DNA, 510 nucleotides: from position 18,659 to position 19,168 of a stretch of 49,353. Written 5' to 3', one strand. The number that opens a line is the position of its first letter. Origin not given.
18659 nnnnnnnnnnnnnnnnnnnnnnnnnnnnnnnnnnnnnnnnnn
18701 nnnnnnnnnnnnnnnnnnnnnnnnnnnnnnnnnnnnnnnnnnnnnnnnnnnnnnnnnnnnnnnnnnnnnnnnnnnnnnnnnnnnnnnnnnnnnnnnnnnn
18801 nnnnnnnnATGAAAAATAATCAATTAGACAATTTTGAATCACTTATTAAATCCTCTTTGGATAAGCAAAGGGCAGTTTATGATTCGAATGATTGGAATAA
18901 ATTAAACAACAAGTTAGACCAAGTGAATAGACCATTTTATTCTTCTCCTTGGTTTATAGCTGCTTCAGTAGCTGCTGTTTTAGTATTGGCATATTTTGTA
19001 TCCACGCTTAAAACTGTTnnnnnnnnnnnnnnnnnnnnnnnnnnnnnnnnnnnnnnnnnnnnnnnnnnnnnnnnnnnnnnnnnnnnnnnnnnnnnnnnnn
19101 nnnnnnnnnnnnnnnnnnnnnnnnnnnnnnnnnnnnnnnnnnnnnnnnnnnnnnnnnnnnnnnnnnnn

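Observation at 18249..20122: ECF sigma factor coupled to a membrane-anchored protein that ends in a T9SS type-B sorting signal: candidate secretion-coupled anti-sigma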

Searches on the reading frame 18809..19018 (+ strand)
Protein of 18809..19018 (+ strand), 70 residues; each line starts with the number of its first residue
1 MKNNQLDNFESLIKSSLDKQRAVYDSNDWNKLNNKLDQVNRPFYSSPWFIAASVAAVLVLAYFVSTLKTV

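Call 22: search_protein_representatives(alignment_id=A2)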
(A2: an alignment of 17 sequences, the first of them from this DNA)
Query: 17 sequences, 71 profile positions. Proteins with E-value up to 0.001 (for the whole library): 2783; up to 1e-10: 255; up to 1e-30: 1. The best 150 are listed.
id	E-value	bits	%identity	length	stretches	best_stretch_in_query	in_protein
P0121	1.1e-31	124.8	-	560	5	6-37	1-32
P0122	1.2e-29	118.2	-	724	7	10-39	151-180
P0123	2.8e-28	113.8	-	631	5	14-64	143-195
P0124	4.3e-26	106.8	-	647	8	8-36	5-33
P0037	2.1e-25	104.6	-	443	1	1-70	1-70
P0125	5.7e-25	103.2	-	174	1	1-69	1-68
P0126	4.8e-24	100.3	-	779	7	9-42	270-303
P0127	8.4e-24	99.5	-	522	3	6-39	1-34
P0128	1.9e-23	98.3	-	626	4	1-68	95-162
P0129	5.3e-23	96.9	-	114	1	1-70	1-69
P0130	8.7e-23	96.2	-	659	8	8-38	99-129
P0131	1.0e-22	96.0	-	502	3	9-68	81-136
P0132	1.3e-22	95.6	-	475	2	7-66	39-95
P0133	1.4e-22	95.6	-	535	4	7-67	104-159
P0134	1.5e-22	95.5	-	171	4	7-39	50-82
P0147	8.8e-20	86.6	-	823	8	8-41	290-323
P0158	8.1e-18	80.3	-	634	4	3-67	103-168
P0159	1.5e-17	79.4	-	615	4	5-66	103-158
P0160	3.9e-17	78.1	-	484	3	8-63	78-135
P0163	5.9e-17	77.6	-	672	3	5-60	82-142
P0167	1.1e-16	76.6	-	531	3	1-41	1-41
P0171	1.8e-16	76.0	-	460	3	8-70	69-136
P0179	1.1e-15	73.5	-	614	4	1-46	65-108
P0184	1.6e-15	73.0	-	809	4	7-59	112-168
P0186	2.1e-15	72.6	-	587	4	3-67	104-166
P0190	3.4e-15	71.9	-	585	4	7-39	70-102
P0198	7.6e-15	70.8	-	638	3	7-66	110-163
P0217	7.4e-14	67.6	-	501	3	1-37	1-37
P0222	1.5e-13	66.6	-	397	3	11-40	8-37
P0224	1.8e-13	66.4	-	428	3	1-41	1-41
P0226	2.5e-13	65.9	-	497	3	1-42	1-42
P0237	5.9e-13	64.7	-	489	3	1-42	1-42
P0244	1.2e-12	63.7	-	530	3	1-42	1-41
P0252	2.2e-12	62.9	-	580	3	6-62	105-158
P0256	2.9e-12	62.5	-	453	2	8-39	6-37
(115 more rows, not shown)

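Call 24: search_protein_families(library=pfam, proteins=[P0121, P0122, P0124, P0126, P0128, P0147, P0163, P0184], max_evalue=0.01)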
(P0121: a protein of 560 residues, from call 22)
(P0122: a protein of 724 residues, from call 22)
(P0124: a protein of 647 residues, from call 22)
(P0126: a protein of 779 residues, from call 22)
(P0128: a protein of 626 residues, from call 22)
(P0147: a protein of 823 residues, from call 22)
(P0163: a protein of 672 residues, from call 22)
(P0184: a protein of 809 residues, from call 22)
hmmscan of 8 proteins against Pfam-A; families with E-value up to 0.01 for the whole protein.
P0121 (560 aa): 3 families
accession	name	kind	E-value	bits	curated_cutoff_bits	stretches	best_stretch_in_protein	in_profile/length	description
PF18911.6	PKD_4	-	5.2e-17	62.1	27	2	313-371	12-74/85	PKD domain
PF00801.26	PKD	-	4.3e-14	52.7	23.5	2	317-371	13-71/80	PKD domain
PF13585.12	CHU_C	-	6.2e-08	33.1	27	1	473-556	5-84/86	CHU_C Type IX secretion signal domain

P0122 (724 aa): 2 families
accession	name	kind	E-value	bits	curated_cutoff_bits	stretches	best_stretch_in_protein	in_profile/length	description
PF13568.12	OMP_b-brl_2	-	1.9e-06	28.5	27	1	534-703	34-172/175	Outer membrane protein beta-barrel domain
PF13505.12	OMP_b-brl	-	3.6e-05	24.4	28.7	1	518-719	24-172/175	Outer membrane protein beta-barrel domain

P0124 (647 aa): 3 families
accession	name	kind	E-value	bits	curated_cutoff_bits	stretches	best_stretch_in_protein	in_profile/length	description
PF13568.12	OMP_b-brl_2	-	2.4e-08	34.7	27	1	449-606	23-165/175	Outer membrane protein beta-barrel domain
PF13505.12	OMP_b-brl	-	1.6e-06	28.9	28.7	1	434-606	19-149/175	Outer membrane protein beta-barrel domain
PF03797.25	Autotransporter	-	0.0085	16.3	26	0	435-532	36-135/255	Autotransporter beta-domain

P0126 (779 aa): 0 families

P0128 (626 aa): 1 family
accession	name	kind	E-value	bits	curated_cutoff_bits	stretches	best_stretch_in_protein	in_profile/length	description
PF13568.12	OMP_b-brl_2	-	7.7e-10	39.6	27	1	432-560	28-138/175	Outer membrane protein beta-barrel domain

P0147 (823 aa): 0 families

P0163 (672 aa): 3 families
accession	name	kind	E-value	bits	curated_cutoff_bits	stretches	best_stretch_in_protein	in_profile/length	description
PF13568.12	OMP_b-brl_2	-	3.7e-06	27.6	27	1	427-537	38-131/175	Outer membrane protein beta-barrel domain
PF13505.12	OMP_b-brl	-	0.00034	21.2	28.7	1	426-530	41-111/175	Outer membrane protein beta-barrel domain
PF05133.19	SPP1_portal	-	0.00049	19.6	25.5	1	217-275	33-88/416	Phage portal protein, SPP1 Gp6-like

P0184 (809 aa): 3 families
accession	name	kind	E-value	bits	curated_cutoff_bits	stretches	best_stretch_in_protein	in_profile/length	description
PF13568.12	OMP_b-brl_2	-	9.5e-09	36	27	1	601-768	36-159/175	Outer membrane protein beta-barrel domain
PF13505.12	OMP_b-brl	-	0.00016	22.4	28.7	1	603-777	42-152/175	Outer membrane protein beta-barrel domain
PF23398.1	FAZ1_cons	-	0.00093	19.5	27.5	0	94-123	10-39/93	FAZ1, conserved domain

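Call 27: find_encoding_contigs(protein=P0122, flank=4000, max_places=3)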
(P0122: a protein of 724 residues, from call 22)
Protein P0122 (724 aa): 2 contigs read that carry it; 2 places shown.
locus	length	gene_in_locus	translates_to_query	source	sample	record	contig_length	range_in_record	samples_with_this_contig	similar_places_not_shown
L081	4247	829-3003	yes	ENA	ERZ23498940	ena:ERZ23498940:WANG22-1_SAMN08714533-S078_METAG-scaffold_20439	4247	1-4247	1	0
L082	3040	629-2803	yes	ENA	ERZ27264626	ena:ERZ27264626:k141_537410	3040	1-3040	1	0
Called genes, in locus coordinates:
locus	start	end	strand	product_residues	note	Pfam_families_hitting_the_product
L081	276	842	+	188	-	PF07638:Sigma70_ECF, PF04542:Sigma70_r2, PF08281:Sigma70_r4_2, PF04545:Sigma70_r4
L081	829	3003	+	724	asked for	PF13568:OMP_b-brl_2 (weak)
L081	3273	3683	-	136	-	-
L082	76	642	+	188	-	PF07638:Sigma70_ECF, PF04542:Sigma70_r2, PF08281:Sigma70_r4_2, PF04545:Sigma70_r4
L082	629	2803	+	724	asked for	PF13568:OMP_b-brl_2 (weak)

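Call 37: search_protein_families(library=pfam, proteins=[P0123, P0158, P0159, P0160, P0171, P0179, P0186, P0190, P0198, P0252], max_evalue=0.01)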
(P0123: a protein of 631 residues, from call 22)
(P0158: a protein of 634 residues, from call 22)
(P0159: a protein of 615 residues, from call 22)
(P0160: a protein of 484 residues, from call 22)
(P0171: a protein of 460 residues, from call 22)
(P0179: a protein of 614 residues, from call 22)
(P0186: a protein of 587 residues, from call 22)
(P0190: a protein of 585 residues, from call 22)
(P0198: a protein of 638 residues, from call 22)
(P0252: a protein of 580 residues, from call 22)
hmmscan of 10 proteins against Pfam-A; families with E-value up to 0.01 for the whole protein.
P0123 (631 aa): 1 family
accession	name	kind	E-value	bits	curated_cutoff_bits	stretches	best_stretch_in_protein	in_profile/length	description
PF11751.14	PorP_SprF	-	1.9e-19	70.7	22.3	1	347-591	15-248/273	Type IX secretion system membrane protein PorP/SprF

P0158 (634 aa): 1 family
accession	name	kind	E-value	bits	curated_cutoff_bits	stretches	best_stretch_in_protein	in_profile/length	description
PF11751.14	PorP_SprF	-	1e-23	84.7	22.3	1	353-612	21-264/273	Type IX secretion system membrane protein PorP/SprF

P0159 (615 aa): 2 families
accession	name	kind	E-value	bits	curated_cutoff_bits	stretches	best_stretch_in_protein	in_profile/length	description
PF11751.14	PorP_SprF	-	2.3e-13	50.8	22.3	1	339-593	20-261/273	Type IX secretion system membrane protein PorP/SprF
PF10312.14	Cactin_mid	-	0.00015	22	23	0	3-31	154-181/194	Conserved mid region of cactin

P0160 (484 aa): 0 families

P0171 (460 aa): 1 family
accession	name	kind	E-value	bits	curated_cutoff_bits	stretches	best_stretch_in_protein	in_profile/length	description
PF13568.12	OMP_b-brl_2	-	0.0026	18.3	27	1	281-437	31-173/175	Outer membrane protein beta-barrel domain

P0179 (614 aa): 1 family
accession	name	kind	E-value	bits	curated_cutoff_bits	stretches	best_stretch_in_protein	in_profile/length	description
PF11751.14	PorP_SprF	-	1.5e-21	77.6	22.3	1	335-574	20-248/273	Type IX secretion system membrane protein PorP/SprF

P0186 (587 aa): 0 families

P0190 (585 aa): 1 family
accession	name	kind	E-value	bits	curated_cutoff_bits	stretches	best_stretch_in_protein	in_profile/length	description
PF11751.14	PorP_SprF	-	8.4e-05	22.7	22.3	1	310-558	20-256/273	Type IX secretion system membrane protein PorP/SprF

P0198 (638 aa): 0 families

P0252 (580 aa): 0 families

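Call 64: find_encoding_contigs(protein=P0158, flank=5000, max_places=3)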
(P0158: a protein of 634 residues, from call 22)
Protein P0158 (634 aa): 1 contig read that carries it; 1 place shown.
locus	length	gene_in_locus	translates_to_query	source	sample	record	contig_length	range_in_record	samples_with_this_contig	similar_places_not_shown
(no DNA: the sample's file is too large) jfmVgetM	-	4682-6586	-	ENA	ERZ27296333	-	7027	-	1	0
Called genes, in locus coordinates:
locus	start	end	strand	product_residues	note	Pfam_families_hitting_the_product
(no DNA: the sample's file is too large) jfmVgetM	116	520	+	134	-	PF14078:DUF4259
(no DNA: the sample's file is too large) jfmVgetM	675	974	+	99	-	-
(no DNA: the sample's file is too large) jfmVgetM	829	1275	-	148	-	PF04342:DMT_6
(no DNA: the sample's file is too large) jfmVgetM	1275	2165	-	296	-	PF00561:Abhydrolase_1, PF12146:Hydrolase_4, PF12697:Abhydrolase_6 (weak), PF02129:Peptidase_S15 (weak)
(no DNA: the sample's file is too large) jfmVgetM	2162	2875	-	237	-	-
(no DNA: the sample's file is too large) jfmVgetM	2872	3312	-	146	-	PF00293:NUDIX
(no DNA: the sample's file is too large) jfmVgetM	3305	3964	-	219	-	PF05430:Methyltransf_30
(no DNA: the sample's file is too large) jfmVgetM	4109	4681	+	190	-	PF07638:Sigma70_ECF, PF04542:Sigma70_r2, PF08281:Sigma70_r4_2, PF04545:Sigma70_r4 (weak)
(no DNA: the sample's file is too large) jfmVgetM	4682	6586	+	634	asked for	PF11751:PorP_SprF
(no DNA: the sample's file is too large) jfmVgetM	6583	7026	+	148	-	?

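Call 67: search_solved_structures(query=A2, max_evalue=10)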
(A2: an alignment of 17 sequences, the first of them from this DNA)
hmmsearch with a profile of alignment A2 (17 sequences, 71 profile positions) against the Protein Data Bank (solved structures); distinct sequences matched with E-value up to 10: 15.
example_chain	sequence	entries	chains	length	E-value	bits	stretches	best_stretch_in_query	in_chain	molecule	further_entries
6z2i_A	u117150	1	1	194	9.9e-08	35.1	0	18-39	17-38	de novo designed TIM barrel DeNovoTIM6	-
7osv_A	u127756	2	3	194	1.9e-07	34.2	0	17-39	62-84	DeNovoTIM6-SB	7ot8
2k9n_A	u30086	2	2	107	0.0063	19.7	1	17-53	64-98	MYB24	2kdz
8cbk_E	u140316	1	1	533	0.63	13.3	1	21-54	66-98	Mitochondrial ribonuclease P catalytic subunit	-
7onu_E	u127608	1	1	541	0.65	13.3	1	21-54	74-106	Mitochondrial ribonuclease P catalytic subunit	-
6qp0_A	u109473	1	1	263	1.4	12.2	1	14-42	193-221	Putative chromatin binding protein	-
5kb2_A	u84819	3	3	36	1.8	11.9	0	28-42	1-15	Zn(II)(H2O)(GRAND Coil Ser-L12AL16C)3- | Hg(II)(GRAND CoilSerL12AL16C)3- | Pb(II)(GRAND CoilSerL12AL16C)3-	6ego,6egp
6mcd_A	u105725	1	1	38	2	11.7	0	28-42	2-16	Pb(II)(GRAND Coil Ser L12CL16A)-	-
8zal_J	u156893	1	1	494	3.3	11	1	32-69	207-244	Multidrug export protein EmrB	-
6egl_A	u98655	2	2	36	4.7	10.5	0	29-42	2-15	Apo-(GRAND CoilSerL12(DLE)L16C)3 | Apo-(GRAND CoilSerL16CL19(DLE))3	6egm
6egn_A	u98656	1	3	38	4.9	10.5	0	28-42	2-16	Hg(II)(GRAND CoilSerL16CL19(DLE))3-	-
4fg9_A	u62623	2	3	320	5.3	10.4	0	15-34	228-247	Calcium/calmodulin-dependent protein kinase type 1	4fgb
5kb0_A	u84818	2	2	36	5.6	10.3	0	28-41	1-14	Pb(II)Zn(II)(GRAND Coil Ser-L16CL30H)3+ | Hg(II)Zn(II)(GRAND Coil Ser-L16CL30H)3+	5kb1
1a06_A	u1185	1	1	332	6.1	10.2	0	15-34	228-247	CALCIUM/CALMODULIN-DEPENDENT PROTEIN KINASE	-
8zar_J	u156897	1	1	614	6.2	10.1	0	32-69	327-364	Multidrug export protein EmrB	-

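Call 70: search_protein_families(library=ncbifam, proteins=[P0122, P0128, P0158, P0222, P0224, P0256, P0160, L081:276-842:+], max_evalue=0.1)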
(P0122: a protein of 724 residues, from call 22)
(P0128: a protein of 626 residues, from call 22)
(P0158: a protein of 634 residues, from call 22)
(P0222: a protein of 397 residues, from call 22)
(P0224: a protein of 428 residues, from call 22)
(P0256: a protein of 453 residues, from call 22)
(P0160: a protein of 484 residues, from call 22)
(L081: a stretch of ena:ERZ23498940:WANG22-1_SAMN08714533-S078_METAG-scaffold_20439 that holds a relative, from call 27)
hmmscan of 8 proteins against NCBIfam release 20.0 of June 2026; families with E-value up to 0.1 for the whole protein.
P0122 (724 aa): 0 families

P0128 (626 aa): 1 family
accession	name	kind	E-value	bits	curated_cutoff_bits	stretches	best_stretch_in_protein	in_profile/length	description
NF047351.1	lipase_YSIRK_Sa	exception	0.01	14.1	650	1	168-387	34-249/704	YSIRK-targeted triacylglycerol lipase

P0158 (634 aa): 1 family
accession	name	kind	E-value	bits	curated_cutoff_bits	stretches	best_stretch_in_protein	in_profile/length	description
TIGR03519.1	T9SS_PorP_fam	subfamily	1.2e-26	93.8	90.55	1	353-603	38-276/292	PorP/SprF family type IX secretion system membrane protein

P0222 (397 aa): 1 family
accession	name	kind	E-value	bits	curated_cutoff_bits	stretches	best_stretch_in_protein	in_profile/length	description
TIGR03574.1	selen_PSTK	equivalog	0.063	12.7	290.5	0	81-127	122-168/249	L-seryl-tRNA(Sec) kinase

P0224 (428 aa): 0 families

P0256 (453 aa): 0 families

P0160 (484 aa): 0 families

L081:276-842:+ (188 aa): 113 families (the best 25 are shown)
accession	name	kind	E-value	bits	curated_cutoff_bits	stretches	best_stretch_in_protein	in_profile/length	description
TIGR02937.1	sigma70-ECF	superfamily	1e-30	106.5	42.9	1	25-177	2-164/165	sigma-70 family RNA polymerase sigma factor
TIGR02985.1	Sig70_bacteroi1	subfamily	4.1e-27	95.4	126.4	1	27-177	4-161/162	RNA polymerase sigma-70 factor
NF007215.0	PRK09637.1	equivalog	8.4e-25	87.8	212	1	28-179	5-155/181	RNA polymerase sigma factor SigZ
TIGR02947.1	SigH_actino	hypoth_equivalog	4.9e-24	85.1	251.55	1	32-180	19-181/193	RNA polymerase sigma-70 factor, TIGR02947 family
TIGR02959.1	SigZ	equivalog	8.5e-24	84.3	168.65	1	43-179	14-149/170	RNA polymerase sigma factor SigZ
NF006930.0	PRK09415.1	subfamily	2.2e-23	83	198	1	26-179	18-176/179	RNA polymerase factor sigma C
NF007229.0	PRK09647.1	equivalog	1.5e-22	80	265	1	33-183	53-207/220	RNA polymerase sigma factor SigE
NF008888.0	PRK11922.1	equivalog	2e-22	79.9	204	1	8-180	14-198/231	RNA polymerase sigma factor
NF007225.0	PRK09643.1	equivalog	5.1e-22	78.6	190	1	9-179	12-183/204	RNA polymerase sigma factor SigM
NF058625.1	sigma_PG0214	equivalog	6.2e-22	78.1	130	1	32-179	12-162/170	GFO_1088 family ECF-type sigma factor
NF009171.0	PRK12518.1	equivalog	6.5e-22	78.3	208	1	8-179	11-185/191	RNA polymerase sigma factor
TIGR02950.1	SigM_subfam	subfamily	1e-21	77.4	147.95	1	28-177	4-157/159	RNA polymerase sigma factor, SigM family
NF009174.0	PRK12522.1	equivalog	2.7e-21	76.3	217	1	27-178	6-167/175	RNA polymerase sigma factor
NF007216.0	PRK09638.1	equivalog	6.5e-21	74.9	194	1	9-174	3-170/180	RNA polymerase sigma factor SigY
NF004113.0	PRK05602.1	equivalog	1.7e-20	73.6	208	1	9-183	30-206/211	RNA polymerase sigma factor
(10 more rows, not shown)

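Call 71: list_cluster_members(proteins=[P0222, P0224, P0256, P0217, P0226, P0237, P0167, P0244, P0158, P0123])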
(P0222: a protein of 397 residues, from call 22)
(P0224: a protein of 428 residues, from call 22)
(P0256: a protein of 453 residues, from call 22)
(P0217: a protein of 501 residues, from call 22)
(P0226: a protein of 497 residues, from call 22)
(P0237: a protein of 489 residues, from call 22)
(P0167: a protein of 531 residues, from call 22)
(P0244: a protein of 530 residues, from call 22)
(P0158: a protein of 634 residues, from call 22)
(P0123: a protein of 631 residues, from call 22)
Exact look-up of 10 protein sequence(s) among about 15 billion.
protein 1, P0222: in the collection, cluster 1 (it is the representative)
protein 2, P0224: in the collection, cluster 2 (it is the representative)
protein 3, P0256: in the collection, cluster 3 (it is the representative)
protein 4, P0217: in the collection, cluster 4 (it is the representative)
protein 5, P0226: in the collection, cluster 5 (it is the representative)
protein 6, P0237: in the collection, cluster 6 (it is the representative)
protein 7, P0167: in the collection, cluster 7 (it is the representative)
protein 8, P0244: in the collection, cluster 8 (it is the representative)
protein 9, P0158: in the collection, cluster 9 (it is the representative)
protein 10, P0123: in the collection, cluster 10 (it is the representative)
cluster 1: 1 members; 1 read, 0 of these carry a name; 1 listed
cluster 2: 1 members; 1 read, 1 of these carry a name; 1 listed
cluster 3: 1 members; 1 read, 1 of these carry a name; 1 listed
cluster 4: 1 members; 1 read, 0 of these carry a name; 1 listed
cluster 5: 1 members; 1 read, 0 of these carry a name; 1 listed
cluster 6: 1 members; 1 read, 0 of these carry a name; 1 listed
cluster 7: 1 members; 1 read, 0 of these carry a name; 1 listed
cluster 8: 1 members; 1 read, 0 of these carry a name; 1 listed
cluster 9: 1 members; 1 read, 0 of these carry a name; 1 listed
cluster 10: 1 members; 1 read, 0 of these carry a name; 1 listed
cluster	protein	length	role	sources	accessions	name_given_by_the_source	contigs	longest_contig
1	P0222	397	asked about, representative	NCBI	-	-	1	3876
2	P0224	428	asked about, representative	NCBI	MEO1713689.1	MAG: hypothetical protein AAFU60_10205, partial [Bacteroidota bacterium]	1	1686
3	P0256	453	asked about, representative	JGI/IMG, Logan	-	hypothetical protein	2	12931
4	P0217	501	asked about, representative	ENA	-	-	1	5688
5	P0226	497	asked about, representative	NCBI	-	-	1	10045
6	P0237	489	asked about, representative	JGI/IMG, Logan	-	-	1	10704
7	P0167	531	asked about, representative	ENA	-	-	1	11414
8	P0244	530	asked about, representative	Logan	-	-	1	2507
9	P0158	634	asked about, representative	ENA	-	-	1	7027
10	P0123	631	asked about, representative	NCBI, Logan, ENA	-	-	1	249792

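Call 84: find_encoding_contigs(protein=P0123, flank=6000, max_places=2)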
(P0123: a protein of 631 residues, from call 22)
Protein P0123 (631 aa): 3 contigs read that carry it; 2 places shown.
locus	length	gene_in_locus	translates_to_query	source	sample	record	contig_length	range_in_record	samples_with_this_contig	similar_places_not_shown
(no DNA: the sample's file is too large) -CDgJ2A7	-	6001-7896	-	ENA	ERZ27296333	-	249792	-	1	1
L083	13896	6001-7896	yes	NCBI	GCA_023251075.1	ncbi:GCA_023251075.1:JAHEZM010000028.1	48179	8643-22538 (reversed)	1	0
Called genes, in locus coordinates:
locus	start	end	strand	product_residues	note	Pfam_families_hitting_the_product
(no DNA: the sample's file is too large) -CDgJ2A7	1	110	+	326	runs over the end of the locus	PF06452:CBM9_1, PF16011:CBM9_2 (weak), PF18962:Por_Secre_tail (weak)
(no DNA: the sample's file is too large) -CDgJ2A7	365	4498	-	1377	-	PF13585:CHU_C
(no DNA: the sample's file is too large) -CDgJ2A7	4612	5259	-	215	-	PF05430:Methyltransf_30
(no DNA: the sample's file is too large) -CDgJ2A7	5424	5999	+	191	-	PF07638:Sigma70_ECF, PF04542:Sigma70_r2, PF04545:Sigma70_r4 (faint), PF08281:Sigma70_r4_2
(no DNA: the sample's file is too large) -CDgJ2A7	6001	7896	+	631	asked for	PF11751:PorP_SprF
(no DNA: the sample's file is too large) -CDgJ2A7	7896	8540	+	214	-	PF13585:CHU_C (weak)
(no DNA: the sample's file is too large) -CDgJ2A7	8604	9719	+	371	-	PF04389:Peptidase_M28 (faint), PF05343:Peptidase_M42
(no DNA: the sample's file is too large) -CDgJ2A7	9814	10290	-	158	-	PF13414:TPR_11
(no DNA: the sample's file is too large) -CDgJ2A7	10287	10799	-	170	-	PF16271:DUF4924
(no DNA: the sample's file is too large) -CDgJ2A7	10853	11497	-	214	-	PF03938:OmpH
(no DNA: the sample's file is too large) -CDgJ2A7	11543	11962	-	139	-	PF09345:SiaC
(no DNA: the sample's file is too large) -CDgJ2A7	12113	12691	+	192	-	PF04336:ACP_PD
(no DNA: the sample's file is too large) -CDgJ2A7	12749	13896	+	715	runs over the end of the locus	PF05572:Peptidase_M43, PF00801:PKD (weak), PF18911:PKD_4 (weak), PF18962:Por_Secre_tail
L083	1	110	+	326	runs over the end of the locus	PF06452:CBM9_1, PF16011:CBM9_2 (weak), PF18962:Por_Secre_tail (weak)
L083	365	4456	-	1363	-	PF13585:CHU_C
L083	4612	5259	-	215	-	PF05430:Methyltransf_30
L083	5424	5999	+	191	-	PF07638:Sigma70_ECF, PF04542:Sigma70_r2, PF04545:Sigma70_r4 (faint), PF08281:Sigma70_r4_2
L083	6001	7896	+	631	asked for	PF11751:PorP_SprF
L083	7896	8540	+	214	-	PF13585:CHU_C (weak)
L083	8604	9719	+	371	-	PF04389:Peptidase_M28 (faint), PF05343:Peptidase_M42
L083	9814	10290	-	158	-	PF13414:TPR_11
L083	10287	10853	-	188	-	PF16271:DUF4924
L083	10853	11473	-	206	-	PF03938:OmpH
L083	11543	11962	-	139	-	PF09345:SiaC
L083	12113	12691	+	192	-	PF04336:ACP_PD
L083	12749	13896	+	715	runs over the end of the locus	PF05572:Peptidase_M43, PF00801:PKD (weak), PF18911:PKD_4 (weak), PF18962:Por_Secre_tail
